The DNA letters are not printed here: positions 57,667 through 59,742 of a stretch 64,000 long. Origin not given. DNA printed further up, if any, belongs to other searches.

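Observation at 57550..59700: ~2.1 kb AT-rich island between rimP and lptF/G encoding a lysine-rich single-pass membrane protein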

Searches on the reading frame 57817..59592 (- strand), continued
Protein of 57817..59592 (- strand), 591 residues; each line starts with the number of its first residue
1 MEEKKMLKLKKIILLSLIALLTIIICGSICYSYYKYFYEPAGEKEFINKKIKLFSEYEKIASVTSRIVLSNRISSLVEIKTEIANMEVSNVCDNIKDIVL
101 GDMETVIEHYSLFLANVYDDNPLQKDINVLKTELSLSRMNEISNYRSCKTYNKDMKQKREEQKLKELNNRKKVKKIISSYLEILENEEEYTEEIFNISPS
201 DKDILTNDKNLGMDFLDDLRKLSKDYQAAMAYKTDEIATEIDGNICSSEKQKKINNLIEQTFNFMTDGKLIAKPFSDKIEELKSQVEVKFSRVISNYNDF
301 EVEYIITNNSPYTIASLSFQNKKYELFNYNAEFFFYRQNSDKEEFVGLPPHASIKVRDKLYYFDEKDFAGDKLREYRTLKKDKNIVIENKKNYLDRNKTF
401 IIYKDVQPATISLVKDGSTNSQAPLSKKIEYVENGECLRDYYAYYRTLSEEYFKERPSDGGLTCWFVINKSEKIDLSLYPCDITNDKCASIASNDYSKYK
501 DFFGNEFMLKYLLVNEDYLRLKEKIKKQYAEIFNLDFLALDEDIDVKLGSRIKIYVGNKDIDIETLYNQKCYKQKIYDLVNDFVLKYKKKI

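Call 44: fold_search(model_id=the predicted structure, library=viral)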
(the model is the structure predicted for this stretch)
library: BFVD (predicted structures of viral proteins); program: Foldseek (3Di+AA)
matches with E <= 10: 398; with E <= 0.001: 0
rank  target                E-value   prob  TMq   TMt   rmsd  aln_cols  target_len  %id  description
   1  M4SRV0                3.4e-02  0.99  0.13  0.39   8.2       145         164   15  (no name in the UniProt tables at hand)
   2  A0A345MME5            3.5e-02  0.60  0.11  0.27  13.3       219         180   12  (no name in the UniProt tables at hand)
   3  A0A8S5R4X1            6.7e-02  0.69  0.13  0.25  15.4       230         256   10  Uncharacterized protein [Siphoviridae sp. ctyjS2]
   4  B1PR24                8.6e-02  0.07  0.08  0.05  26.1       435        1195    8  VP2 [Choristoneura fumiferana cypovirus]
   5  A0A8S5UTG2            9.0e-02  0.66  0.10  0.32  15.3       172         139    9  Uncharacterized protein [Myoviridae sp. ctYA416]
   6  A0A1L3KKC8            9.9e-02  0.07  0.08  0.05  35.7       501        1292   10  (no name in the UniProt tables at hand)
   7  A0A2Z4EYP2            1.1e-01  0.15  0.08  0.13  18.6       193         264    9  (no name in the UniProt tables at hand)
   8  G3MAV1                1.5e-01  0.77  0.10  0.36   5.9        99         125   13  Gp571 [Bacillus phage G]
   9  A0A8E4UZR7            1.9e-01  0.21  0.10  0.19  32.3       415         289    7  (no name in the UniProt tables at hand)
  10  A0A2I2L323            2.1e-01  0.20  0.09  0.27  19.3       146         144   14  Uncharacterized protein [Orpheovirus IHUMI-LCC2]
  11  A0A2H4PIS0            2.1e-01  0.12  0.09  0.10  20.8       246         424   11  Uncharacterized protein [Corynebacterium phage phi673]
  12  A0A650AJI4            2.3e-01  0.10  0.09  0.08  23.2       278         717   11  (no name in the UniProt tables at hand)
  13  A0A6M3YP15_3          2.7e-01  0.14  0.09  0.06  17.5       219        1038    5  SF3 helicase domain-containing protein [Riboviria sp.]
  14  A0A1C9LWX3            2.8e-01  0.66  0.10  0.35   7.0       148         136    8  Uncharacterized protein [Streptomyces phage Brataylor]
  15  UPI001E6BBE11         2.8e-01  0.15  0.08  0.11  24.7       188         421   10  (no name look-up for this kind of identifier)
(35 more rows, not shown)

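Call 45: find_related_loci(query=A1, collection=viral_contigs, flank=10000)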
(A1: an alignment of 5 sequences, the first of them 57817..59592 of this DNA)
Query A1 (591 aa) in viral_contigs; peptide patterns used: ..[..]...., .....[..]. (x = any residue, [..] = any of these).
205 stretches matched a pattern, but none encodes a relative of the query by tblastn (E <= 1e-3).

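Call 46: find_related_loci(query=A1, collection=metagenome_contigs, flank=10000)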
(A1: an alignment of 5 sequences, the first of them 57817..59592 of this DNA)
Query A1 (591 aa) in metagenome_contigs; peptide patterns used: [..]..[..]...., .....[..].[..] (x = any residue, [..] = any of these).
248 stretches matched a pattern; 2 encode a relative of the query (tblastn E <= 1e-3); 2 distinct loci.
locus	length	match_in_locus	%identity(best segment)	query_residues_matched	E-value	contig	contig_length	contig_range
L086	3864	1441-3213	100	1-591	0e+0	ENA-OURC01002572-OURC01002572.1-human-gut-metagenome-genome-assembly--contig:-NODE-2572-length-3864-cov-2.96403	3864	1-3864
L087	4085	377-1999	42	26-591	1e-126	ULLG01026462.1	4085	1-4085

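Call 50: find_homologous_proteins(query=A1, max_evalue=0.01)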
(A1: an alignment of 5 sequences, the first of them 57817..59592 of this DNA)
Query A1 (5 sequences) (591 aa, profile of the alignment): 5 proteins with E <= 0.01 among 8000 candidates.
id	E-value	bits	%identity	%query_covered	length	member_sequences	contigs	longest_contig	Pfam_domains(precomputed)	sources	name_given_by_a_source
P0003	1.8e-284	963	48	99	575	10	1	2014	-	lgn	-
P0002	2.7e-280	949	48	96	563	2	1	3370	-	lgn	-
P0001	3.9e-276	935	100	100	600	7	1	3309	-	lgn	-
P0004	6.0e-253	859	42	96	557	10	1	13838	-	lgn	-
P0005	4.5e-237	807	42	94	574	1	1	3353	-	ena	-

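Call 57: find_encoding_contigs(protein=P0010, flank=8000, max_places=3)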
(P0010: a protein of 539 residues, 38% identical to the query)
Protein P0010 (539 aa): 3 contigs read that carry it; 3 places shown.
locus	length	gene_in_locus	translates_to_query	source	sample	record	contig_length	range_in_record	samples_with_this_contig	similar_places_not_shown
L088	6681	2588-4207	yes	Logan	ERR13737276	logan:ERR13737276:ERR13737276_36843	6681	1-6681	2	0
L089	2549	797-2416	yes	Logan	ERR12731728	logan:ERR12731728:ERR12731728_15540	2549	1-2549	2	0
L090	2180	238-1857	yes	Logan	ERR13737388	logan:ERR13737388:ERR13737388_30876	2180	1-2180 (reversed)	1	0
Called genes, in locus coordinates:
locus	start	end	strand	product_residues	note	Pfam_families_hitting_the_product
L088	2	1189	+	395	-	?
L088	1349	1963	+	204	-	PF00589:Phage_integrase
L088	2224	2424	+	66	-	PF14373:Imm_superinfect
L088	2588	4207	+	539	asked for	PF12796:Ank_2, PF23745:ANK_LRRK2 (faint), PF12796:Ank_2, PF13637:Ank_4 (weak), PF12796:Ank_2, PF13637:Ank_4 (weak), PF00023:Ank (weak), PF13857:Ank_5 (weak), +2 more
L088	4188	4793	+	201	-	-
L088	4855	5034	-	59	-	-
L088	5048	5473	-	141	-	PF12796:Ank_2, PF13606:Ank_3 (faint), PF12796:Ank_2, PF13857:Ank_5, PF00023:Ank (weak), PF13637:Ank_4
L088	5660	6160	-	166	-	-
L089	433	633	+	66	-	PF14373:Imm_superinfect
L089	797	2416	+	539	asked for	PF12796:Ank_2, PF23745:ANK_LRRK2 (faint), PF12796:Ank_2, PF13637:Ank_4 (weak), PF12796:Ank_2, PF13637:Ank_4 (weak), PF00023:Ank (weak), PF13857:Ank_5 (weak), +2 more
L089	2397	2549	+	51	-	?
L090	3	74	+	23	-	?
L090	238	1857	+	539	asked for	PF12796:Ank_2, PF23745:ANK_LRRK2 (faint), PF12796:Ank_2, PF13637:Ank_4 (weak), PF12796:Ank_2, PF13637:Ank_4 (weak), PF00023:Ank (weak), PF13857:Ank_5 (weak), +2 more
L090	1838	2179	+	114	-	?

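Call 58: find_encoding_contigs(protein=P0014, flank=8000, max_places=3)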
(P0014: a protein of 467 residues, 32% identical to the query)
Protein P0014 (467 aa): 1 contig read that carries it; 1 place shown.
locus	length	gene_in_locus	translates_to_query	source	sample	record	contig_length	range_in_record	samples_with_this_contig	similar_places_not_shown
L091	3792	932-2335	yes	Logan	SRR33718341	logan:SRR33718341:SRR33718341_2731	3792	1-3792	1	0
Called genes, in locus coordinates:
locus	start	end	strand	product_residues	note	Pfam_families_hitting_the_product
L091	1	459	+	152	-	?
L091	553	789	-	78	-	-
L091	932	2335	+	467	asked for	PF00023:Ank (faint), PF13637:Ank_4 (faint), PF13606:Ank_3 (faint), PF23745:ANK_LRRK2 (faint), PF12796:Ank_2, PF13857:Ank_5 (weak), PF12796:Ank_2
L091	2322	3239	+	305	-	-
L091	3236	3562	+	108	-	-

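Call 59: find_encoding_contigs(protein=P0008, flank=8000, max_places=3)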
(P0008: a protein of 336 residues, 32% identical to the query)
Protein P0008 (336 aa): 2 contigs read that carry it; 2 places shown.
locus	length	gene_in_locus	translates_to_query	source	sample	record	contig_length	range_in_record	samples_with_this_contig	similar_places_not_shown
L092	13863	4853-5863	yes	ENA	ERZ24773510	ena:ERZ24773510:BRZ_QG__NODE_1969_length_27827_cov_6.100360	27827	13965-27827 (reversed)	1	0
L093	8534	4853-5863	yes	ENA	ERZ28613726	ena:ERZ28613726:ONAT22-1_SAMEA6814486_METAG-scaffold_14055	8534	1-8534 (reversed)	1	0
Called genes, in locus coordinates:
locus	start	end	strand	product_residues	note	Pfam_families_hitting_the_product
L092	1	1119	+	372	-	?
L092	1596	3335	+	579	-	PF20172:DUF6538 (weak), PF00589:Phage_integrase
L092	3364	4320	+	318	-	-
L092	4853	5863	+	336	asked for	PF12796:Ank_2, PF13606:Ank_3 (faint), PF13857:Ank_5 (weak), PF00023:Ank (weak), PF12796:Ank_2, PF13637:Ank_4, PF13857:Ank_5, PF00023:Ank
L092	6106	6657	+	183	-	PF00239:Resolvase, PF02796:HTH_7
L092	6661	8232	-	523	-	PF07693:KAP_NTPase (weak)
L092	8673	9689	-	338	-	PF00579:tRNA-synt_1b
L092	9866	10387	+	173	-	-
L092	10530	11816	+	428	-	PF02403:Seryl_tRNA_N, PF00587:tRNA-synt_2b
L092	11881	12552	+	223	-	PF00702:Hydrolase, PF12710:HAD (weak), PF13419:HAD_2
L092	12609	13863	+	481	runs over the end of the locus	PF01875:Memo (weak), PF01871:AMMECR1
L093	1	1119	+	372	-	?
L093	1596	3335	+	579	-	PF20172:DUF6538 (weak), PF00589:Phage_integrase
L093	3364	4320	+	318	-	-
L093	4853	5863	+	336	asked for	PF12796:Ank_2, PF13606:Ank_3 (faint), PF13857:Ank_5 (weak), PF00023:Ank (weak), PF12796:Ank_2, PF13637:Ank_4, PF13857:Ank_5, PF00023:Ank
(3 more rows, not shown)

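Call 65: search_solved_structures(query=A1, max_evalue=10, show_alignments=2)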
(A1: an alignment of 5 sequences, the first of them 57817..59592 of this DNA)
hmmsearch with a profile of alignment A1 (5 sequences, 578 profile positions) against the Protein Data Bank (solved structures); distinct sequences matched with E-value up to 10: 1.
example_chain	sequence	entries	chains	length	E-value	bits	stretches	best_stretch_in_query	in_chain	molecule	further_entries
6b15_A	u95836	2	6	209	0.39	12.5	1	509-553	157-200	Amy13K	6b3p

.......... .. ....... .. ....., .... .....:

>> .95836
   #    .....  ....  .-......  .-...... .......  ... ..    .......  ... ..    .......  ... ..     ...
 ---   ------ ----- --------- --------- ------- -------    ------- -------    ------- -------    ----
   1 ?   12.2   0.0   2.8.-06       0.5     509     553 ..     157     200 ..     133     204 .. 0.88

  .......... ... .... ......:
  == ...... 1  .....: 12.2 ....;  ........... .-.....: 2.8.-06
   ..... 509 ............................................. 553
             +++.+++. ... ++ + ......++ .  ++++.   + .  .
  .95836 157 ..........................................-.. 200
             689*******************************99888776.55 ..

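Call 76: find_encoding_contigs(protein=P0015, flank=5000, max_places=3)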
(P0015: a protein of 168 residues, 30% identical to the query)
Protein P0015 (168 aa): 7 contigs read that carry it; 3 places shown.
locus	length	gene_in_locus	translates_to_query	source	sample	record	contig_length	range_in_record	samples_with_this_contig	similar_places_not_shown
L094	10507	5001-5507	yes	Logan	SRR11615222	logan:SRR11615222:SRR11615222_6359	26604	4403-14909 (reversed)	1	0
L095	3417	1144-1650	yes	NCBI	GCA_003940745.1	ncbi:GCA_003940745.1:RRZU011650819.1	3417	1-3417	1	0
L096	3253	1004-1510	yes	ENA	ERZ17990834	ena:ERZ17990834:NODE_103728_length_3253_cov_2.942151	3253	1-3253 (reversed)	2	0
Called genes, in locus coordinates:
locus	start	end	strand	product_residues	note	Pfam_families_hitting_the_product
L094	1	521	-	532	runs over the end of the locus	PF06074:Portal_Mu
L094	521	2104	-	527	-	PF03237:Terminase_6N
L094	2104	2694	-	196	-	PF11985:Phage_Mu_Gp27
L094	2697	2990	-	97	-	-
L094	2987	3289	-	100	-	PF10805:DUF2730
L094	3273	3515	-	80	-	PF01258:zf-dskA_traR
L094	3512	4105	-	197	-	-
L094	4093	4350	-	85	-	PF26867:Phage_Mu_gp18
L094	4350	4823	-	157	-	PF00959:Phage_lysozyme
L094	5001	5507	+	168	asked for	-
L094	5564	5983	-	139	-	PF08765:Mor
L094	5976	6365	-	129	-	-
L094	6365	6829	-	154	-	PF27180:HI_1489_N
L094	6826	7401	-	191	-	PF06252:GemA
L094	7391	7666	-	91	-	-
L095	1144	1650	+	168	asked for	-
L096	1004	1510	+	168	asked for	-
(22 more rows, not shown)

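Call 77: find_encoding_contigs(protein=P0009, flank=5000, max_places=2)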
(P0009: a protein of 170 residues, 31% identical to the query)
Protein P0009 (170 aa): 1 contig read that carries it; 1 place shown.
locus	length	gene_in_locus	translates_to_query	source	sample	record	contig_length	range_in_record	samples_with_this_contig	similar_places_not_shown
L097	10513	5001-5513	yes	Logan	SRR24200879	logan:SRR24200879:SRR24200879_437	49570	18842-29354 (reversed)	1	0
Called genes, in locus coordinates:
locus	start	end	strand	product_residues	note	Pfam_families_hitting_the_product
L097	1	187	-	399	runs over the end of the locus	PF18897:Gp3-like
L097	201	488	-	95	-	-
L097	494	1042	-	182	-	PF04480:DUF559 (weak)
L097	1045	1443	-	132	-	-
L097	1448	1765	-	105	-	-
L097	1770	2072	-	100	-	-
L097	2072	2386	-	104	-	-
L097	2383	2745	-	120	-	-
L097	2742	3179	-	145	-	-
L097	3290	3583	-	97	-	-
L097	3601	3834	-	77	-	-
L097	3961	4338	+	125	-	-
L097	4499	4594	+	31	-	-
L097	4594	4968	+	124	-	-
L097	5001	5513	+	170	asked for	-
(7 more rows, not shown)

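Call 80: search_dna_similar(query=window:57817-59592:-, collection=phages, mode=protein, max_evalue=0.01)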
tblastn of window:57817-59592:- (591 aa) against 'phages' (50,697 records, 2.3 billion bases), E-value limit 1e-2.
No match.

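Call 81: search_dna_similar(query=window:57817-59592:-, collection=plasmids, mode=protein, max_evalue=0.01)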
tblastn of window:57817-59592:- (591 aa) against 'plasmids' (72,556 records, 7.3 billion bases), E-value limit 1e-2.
No match.

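Call 85: search_dna_similar(query=P0015, collection=phages, mode=protein, max_evalue=0.001, max_rows=15)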
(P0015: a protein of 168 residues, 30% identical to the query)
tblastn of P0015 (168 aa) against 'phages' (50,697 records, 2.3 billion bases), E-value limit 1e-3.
No match.

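Call 86: search_dna_similar(query=P0013, collection=phages, mode=protein, max_evalue=0.001, max_rows=15)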
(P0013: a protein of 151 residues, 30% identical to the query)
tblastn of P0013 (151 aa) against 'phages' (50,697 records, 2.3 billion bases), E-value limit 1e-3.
No match.

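Call 88: find_related_loci(query=P0015, collection=viral_contigs, flank=6000)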
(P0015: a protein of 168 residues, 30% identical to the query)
Query P0015 (168 aa) in viral_contigs; peptide patterns used: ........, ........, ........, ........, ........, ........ (x = any residue, [..] = any of these).
6 stretches matched a pattern, but none encodes a relative of the query by tblastn (E <= 1e-3).

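Call 89: find_related_loci(query=P0010, collection=viral_contigs, flank=6000)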
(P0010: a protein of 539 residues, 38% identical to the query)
Query P0010 (539 aa) in viral_contigs; peptide patterns used: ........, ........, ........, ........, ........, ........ (x = any residue, [..] = any of these).
6 stretches matched a pattern, but none encodes a relative of the query by tblastn (E <= 1e-3).

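Call 92: search_protein_families(library=pfam, proteins=[L004:2547-3296:-, L002:2821-3294:+], max_evalue=0.01)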
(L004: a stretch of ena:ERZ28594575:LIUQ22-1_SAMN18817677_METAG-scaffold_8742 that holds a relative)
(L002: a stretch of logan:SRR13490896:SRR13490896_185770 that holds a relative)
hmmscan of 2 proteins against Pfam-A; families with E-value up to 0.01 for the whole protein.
L004:2547-3296:- (249 aa): 6 families
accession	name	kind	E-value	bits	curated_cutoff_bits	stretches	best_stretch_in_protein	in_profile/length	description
PF13361.12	UvrD_C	-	4.2e-17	63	25.6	1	66-141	285-346/350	UvrD-like helicase C-terminal domain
PF01396.24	Zn_ribbon_Top1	-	1.5e-12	47.5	32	1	213-246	2-33/39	Topoisomerase DNA binding C4 zinc finger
PF13538.12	UvrD_C_2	-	4e-09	36.6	27.4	1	118-141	29-52/52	UvrD-like helicase C-terminal domain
PF01443.25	Viral_helicase1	-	7.2e-05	23.1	21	1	54-142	161-228/228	Viral superfamily 1 RNA helicase core domain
PF13087.12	AAA_12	-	0.00077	19.5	27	1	15-141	104-191/195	AAA domain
PF11682.14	Zn_ribbon_11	-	0.0046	17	24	0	174-190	18-34/37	Probable zinc-ribbon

L002:2821-3294:+ (157 aa): 1 family
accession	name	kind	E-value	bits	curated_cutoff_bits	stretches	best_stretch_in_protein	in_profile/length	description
PF04266.20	ASCH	-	0.004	18.3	21.2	1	12-97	8-89/103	ASCH domain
